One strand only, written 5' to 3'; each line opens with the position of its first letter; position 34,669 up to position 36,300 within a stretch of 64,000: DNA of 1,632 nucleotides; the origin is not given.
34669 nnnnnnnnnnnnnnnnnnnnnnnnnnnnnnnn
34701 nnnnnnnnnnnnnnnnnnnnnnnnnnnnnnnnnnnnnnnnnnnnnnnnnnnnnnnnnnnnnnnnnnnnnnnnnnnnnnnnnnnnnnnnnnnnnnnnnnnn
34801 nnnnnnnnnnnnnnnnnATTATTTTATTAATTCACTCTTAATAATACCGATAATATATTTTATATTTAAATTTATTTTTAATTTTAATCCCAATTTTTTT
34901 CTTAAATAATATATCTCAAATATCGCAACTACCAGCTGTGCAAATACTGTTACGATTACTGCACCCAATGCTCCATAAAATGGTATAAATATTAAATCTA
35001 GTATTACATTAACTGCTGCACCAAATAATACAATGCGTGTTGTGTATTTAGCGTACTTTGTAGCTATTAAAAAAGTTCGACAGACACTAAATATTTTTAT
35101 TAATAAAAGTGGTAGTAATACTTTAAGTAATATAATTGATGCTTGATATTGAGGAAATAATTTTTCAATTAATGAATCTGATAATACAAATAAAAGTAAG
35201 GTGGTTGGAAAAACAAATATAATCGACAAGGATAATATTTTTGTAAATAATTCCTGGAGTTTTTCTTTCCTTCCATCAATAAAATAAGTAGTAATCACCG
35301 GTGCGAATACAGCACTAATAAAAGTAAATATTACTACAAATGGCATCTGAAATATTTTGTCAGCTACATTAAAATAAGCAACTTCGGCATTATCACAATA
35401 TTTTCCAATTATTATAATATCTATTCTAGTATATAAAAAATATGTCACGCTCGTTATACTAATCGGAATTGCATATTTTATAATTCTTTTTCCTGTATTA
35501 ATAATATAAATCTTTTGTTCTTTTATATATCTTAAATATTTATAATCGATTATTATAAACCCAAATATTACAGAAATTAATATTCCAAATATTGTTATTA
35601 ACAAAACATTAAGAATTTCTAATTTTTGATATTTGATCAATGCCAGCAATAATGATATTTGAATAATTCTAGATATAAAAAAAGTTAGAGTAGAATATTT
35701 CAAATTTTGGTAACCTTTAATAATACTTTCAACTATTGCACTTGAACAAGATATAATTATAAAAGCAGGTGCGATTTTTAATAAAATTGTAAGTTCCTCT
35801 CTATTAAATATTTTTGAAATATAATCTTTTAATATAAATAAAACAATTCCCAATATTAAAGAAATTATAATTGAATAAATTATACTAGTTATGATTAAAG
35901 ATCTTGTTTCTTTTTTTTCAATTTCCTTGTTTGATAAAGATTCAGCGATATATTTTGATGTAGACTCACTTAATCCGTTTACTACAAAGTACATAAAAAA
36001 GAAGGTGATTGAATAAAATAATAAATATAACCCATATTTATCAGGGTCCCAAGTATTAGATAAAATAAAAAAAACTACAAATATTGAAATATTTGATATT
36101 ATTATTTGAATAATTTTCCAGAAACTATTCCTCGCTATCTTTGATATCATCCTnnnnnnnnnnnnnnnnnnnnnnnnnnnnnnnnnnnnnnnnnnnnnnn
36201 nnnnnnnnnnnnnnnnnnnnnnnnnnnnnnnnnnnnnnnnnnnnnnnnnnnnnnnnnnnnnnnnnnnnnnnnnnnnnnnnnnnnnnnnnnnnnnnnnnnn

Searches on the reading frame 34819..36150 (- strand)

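Call 61: search_protein_families(library=pfam, proteins=[window:34819-36150:-], max_evalue=0.00001)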
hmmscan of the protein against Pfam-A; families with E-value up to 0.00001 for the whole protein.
window:34819-36150:- (443 aa): 4 families
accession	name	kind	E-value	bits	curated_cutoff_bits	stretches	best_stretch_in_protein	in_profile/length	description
PF01943.22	Polysacc_synt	-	6.7e-32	111.4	28.2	1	6-289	2-273/274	Polysaccharide biosynthesis protein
PF13440.11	Polysacc_synt_3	-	4.8e-20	72.4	23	1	36-332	8-284/293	Polysaccharide biosynthesis protein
PF01554.23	MatE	-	5.4e-14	52.6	24.9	1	229-386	1-160/161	MatE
PF03023.19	MurJ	-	6.4e-10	38.7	27.4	1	75-425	49-408/451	Lipid II flippase MurJ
